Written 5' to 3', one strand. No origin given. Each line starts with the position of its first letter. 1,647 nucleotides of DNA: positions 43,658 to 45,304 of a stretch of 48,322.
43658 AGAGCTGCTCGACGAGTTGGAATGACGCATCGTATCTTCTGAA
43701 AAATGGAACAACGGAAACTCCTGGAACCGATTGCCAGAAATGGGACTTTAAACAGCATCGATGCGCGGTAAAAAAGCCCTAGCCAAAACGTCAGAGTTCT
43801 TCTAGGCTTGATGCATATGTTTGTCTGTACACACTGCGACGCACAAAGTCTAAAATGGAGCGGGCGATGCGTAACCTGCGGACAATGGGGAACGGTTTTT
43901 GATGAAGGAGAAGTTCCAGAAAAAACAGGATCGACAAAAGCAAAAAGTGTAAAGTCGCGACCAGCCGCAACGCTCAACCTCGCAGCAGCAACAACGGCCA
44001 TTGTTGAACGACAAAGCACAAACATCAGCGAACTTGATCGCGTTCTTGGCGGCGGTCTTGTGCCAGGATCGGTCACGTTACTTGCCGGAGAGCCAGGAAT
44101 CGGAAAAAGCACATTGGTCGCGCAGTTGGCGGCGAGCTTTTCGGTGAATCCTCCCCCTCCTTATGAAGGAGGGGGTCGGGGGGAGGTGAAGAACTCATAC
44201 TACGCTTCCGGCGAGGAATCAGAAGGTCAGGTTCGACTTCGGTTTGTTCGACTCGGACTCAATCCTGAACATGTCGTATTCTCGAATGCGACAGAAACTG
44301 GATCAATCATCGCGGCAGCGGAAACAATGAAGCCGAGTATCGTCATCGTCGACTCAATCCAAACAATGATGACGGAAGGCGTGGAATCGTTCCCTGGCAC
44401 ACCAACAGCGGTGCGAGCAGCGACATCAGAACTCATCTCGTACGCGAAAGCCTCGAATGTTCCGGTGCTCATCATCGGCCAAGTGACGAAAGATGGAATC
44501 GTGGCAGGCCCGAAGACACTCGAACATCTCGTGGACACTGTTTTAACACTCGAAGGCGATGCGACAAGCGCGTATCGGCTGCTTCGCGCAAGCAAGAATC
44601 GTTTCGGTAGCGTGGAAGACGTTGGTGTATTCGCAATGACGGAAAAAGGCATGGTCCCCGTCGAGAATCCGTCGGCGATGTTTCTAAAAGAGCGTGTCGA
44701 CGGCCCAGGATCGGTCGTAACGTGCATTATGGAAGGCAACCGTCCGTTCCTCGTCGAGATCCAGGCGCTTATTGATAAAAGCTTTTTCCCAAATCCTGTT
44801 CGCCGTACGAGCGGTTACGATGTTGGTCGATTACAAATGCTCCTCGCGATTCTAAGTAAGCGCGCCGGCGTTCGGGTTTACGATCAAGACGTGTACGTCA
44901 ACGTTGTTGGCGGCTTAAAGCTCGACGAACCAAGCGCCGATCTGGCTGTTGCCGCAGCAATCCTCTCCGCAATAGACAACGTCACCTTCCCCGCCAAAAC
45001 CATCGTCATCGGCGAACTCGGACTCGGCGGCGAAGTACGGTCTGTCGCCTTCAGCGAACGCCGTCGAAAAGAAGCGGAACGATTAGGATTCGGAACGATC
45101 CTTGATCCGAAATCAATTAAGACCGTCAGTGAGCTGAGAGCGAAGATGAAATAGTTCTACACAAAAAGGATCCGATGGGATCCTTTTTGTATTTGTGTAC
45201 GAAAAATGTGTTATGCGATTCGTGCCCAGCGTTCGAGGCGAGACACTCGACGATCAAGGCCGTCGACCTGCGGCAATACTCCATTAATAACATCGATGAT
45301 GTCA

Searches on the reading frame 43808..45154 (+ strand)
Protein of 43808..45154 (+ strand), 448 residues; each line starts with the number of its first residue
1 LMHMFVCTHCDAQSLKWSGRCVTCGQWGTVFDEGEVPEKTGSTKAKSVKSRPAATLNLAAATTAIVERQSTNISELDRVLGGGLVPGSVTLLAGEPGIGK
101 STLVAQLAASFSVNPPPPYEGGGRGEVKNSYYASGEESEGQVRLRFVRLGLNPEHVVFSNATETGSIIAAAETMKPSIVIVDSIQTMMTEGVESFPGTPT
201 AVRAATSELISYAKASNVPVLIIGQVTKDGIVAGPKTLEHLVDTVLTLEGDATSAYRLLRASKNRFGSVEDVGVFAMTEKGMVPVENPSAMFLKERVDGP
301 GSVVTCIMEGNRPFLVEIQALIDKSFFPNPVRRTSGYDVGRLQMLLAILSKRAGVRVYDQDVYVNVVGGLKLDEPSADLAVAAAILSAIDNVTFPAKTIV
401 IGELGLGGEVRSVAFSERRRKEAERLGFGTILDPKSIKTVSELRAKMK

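Call 38: search_protein_families(library=pfam, proteins=[window:43808-45154:+], max_evalue=0.001)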
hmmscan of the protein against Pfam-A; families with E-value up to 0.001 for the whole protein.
window:43808-45154:+ (448 aa): 8 families
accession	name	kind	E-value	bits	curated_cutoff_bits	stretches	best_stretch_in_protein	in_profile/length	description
PF13481.12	AAA_25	-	1.3e-12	48.2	27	1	66-230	12-194/195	AAA domain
PF06745.19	ATPase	-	7.4e-12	45.6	26.6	1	70-108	2-40/231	KaiC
PF13541.12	ChlI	-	1.8e-08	34.8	27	1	352-435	35-119/121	Subunit ChlI of Mg-chelatase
PF03796.21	DnaB_C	-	3.7e-07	30.2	27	0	70-113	3-45/255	DnaB-like helicase C terminal domain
PF18073.7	Zn_ribbon_LapB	-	2.2e-06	27.7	25.7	1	5-30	1-26/28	Rubredoxin metal binding domain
PF00004.35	AAA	-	6.1e-05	23.9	21.2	1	91-224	2-106/131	ATPase family associated with various cellular activities (AAA)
PF13191.12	AAA_16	-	0.0004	21.4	32.6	1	77-113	17-50/167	AAA ATPase domain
PF08423.17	Rad51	-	0.00065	19.5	22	0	70-156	9-91/244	Rad51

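Call 45: search_solved_structures(query=window:43808-45154:+, show_alignments=1)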
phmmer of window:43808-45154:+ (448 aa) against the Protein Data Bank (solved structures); distinct sequences matched with E-value up to 0.001: 62 (the best 60 are shown).
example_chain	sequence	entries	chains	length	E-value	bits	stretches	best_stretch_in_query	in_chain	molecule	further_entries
5lkm_A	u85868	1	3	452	5e-105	355.1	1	4-439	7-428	DNA repair protein RadA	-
8rxc_D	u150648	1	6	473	5.7e-105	354.9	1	4-439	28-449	DNA repair protein RadA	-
5lkq_A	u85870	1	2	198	1e-35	126.8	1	282-439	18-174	DNA repair protein RadA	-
5h45_A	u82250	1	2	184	1.7e-35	126.1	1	289-442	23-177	DNA repair protein RadA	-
8dvh_A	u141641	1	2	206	1.2e-08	37.7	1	331-434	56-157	Lon protease 2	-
8zn5_B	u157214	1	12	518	6.8e-07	31.8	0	28-107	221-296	KaiC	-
2cvf_A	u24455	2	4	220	1.8e-05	27.2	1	70-286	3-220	DNA repair and recombination protein radB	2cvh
6tuu_A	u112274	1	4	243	3.1e-05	26.4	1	65-159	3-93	DNA repair and recombination protein RadA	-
6tw4_A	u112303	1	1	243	3.4e-05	26.3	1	65-158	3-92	DNA repair and recombination protein RadA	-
5jed_A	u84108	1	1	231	3.4e-05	26.2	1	65-158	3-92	DNA repair and recombination protein RadA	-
5j4h_A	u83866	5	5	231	3.8e-05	26.1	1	65-158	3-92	DNA repair and recombination protein RadA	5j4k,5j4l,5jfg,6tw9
5kdd_A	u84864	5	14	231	3.9e-05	26.1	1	65-158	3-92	DNA repair and recombination protein RadA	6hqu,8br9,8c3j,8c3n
1z0w_A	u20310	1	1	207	5.1e-05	25.7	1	344-436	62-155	Putative protease La homolog type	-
1z0c_A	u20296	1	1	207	5.4e-05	25.6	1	344-436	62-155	Putative protease La homolog type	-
1z0e_A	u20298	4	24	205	5.6e-05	25.5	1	344-436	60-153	Putative protease La homolog type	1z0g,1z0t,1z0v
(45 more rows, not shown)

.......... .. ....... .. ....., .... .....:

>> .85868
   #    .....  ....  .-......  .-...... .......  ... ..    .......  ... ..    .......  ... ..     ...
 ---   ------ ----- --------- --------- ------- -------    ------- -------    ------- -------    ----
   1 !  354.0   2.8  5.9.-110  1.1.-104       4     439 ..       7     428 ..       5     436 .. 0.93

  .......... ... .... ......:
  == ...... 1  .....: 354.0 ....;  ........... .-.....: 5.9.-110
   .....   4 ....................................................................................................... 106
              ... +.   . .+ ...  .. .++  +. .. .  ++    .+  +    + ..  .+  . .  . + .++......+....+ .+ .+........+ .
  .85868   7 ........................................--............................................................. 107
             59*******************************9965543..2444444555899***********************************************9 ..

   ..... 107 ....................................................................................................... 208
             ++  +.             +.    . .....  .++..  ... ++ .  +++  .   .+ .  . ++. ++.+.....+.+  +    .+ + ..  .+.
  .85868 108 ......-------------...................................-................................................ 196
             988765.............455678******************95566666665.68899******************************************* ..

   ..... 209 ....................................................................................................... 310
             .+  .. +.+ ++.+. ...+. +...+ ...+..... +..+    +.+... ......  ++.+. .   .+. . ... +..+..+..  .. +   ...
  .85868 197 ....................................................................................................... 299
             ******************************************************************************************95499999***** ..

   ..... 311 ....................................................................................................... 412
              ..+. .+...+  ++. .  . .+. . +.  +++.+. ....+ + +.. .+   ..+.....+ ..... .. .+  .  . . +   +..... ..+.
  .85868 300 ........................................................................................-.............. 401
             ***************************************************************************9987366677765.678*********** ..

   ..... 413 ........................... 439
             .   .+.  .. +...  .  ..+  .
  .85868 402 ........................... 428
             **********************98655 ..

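Call 54: find_homologous_proteins(query=window:43808-45154:+, max_evalue=1e-60)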
Query window:43808-45154:+ (448 aa): 7949 proteins with E <= 1e-60 among 8000 candidates; the best 120 are listed.
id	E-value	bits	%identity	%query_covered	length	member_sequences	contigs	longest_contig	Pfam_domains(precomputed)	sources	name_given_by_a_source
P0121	1.4e-286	968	100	99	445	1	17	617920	PF18073.8,PF06745.20,PF03796.22,PF13481.13,PF13541.13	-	-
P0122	5.3e-271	917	95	99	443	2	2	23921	PF18073.8,PF06745.20,PF03796.22,PF13481.13,PF13541.13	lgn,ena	-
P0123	1.7e-270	915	94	99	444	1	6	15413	PF18073.8,PF06745.20,PF03796.22,PF13481.13,PF13541.13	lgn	-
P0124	1.0e-269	912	96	99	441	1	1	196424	PF18073.8,PF06745.20,PF03796.22,PF08423.18,PF00004.36,PF13481.13,PF13541.13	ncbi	-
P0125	9.4e-265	896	93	99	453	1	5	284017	PF18073.8,PF06745.20,PF03796.22,PF13481.13,PF13541.13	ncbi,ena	ncbi:MAG: AAA family ATPase [Patescibacteria group bacterium]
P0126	4.5e-264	894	92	99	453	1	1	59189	PF18073.8,PF06745.20,PF03796.22,PF13481.13,PF13541.13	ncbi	-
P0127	4.4e-262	887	94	100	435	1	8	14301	PF18073.8,PF06745.20,PF03796.22,PF23442.2,PF13481.13,PF13541.13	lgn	-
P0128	1.4e-257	872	92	99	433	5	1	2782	PF18073.8,PF06745.20,PF03796.22,PF23442.2,PF13481.13,PF13541.13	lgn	-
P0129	2.2e-254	862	87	99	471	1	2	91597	PF18073.8,PF06745.20,PF03796.22,PF13481.13,PF13541.13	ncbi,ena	-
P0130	6.5e-253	857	91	100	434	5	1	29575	PF18073.8,PF06745.20,PF03796.22,PF23442.2,PF13481.13,PF13541.13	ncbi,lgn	-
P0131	6.8e-253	857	88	99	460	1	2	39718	PF18073.8,PF06745.20,PF03796.22,PF13481.13,PF13541.13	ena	-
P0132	7.5e-253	857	91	100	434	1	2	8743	PF18073.8,PF06745.20,PF03796.22,PF23442.2,PF13481.13,PF13541.13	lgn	-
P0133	3.5e-251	851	91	99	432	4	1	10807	PF18073.8,PF06745.20,PF03796.22,PF23442.2,PF13481.13,PF13541.13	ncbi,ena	-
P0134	1.4e-227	774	82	99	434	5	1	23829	PF18073.8,PF06745.20,PF03796.22,PF23442.2,PF13481.13,PF13541.13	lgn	-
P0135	8.8e-219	745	79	98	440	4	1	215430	PF18073.8,PF06745.20,PF03796.22,PF23442.2,PF13481.13,PF13541.13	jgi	jgi:DNA repair protein RadA/Sms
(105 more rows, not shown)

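Call 56: find_encoding_contigs(protein=P0127, flank=500, max_places=1)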
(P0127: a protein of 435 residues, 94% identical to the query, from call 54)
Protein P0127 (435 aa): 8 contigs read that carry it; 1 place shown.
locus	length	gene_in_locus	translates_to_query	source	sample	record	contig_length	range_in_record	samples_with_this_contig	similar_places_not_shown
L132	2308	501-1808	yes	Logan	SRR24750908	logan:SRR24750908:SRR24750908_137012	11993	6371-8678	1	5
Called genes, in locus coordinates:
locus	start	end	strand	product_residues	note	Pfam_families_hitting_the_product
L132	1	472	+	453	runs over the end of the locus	PF18895:T4SS_pilin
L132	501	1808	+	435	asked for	PF18073:Zn_ribbon_LapB (weak), PF13481:AAA_25, PF03796:DnaB_C (faint), PF06745:ATPase, PF23442:DUF7125 (faint), PF13541:ChlI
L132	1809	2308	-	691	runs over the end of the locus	PF17191:RecG_wedge, PF04851:ResIII, PF00270:DEAD, PF00271:Helicase_C, PF19833:RecG_dom3_C (weak)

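Call 57: find_encoding_contigs(protein=P0129, flank=10000, max_places=1)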
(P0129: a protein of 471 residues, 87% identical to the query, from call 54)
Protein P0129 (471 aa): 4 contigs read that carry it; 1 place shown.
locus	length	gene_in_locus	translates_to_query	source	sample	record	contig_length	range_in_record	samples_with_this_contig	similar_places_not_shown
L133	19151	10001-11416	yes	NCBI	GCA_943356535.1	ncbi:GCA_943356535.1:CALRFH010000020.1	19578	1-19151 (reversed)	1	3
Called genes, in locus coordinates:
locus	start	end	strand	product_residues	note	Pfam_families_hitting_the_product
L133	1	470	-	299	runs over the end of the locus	?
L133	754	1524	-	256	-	PF05116:S6PP (faint), PF08282:Hydrolase_3 (weak), PF03332:PMM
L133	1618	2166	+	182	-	PF04011:LemA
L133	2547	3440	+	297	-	PF01435:Peptidase_M48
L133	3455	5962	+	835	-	PF02861:Clp_N, PF13191:AAA_16 (weak), PF00004:AAA, PF17871:AAA_lid_9, PF00158:Sigma54_activat, PF07724:AAA_2, PF00004:AAA, PF10431:ClpB_D2-small, +6 more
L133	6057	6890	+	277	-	-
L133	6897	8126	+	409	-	-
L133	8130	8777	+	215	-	PF13462:Thioredoxin_4, PF01323:DSBA (weak)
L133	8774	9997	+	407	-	PF18895:T4SS_pilin, PF13539:Peptidase_M15_4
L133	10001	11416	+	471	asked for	PF18073:Zn_ribbon_LapB (weak), PF13481:AAA_25 (faint), PF03796:DnaB_C (faint), PF06745:ATPase (weak), PF13541:ChlI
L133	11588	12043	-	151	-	-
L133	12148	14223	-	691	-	PF17191:RecG_wedge, PF04851:ResIII, PF00270:DEAD, PF00271:Helicase_C, PF19833:RecG_dom3_C (faint)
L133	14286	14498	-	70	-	-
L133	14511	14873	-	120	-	PF08241:Methyltransf_11, PF13649:Methyltransf_25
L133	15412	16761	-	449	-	-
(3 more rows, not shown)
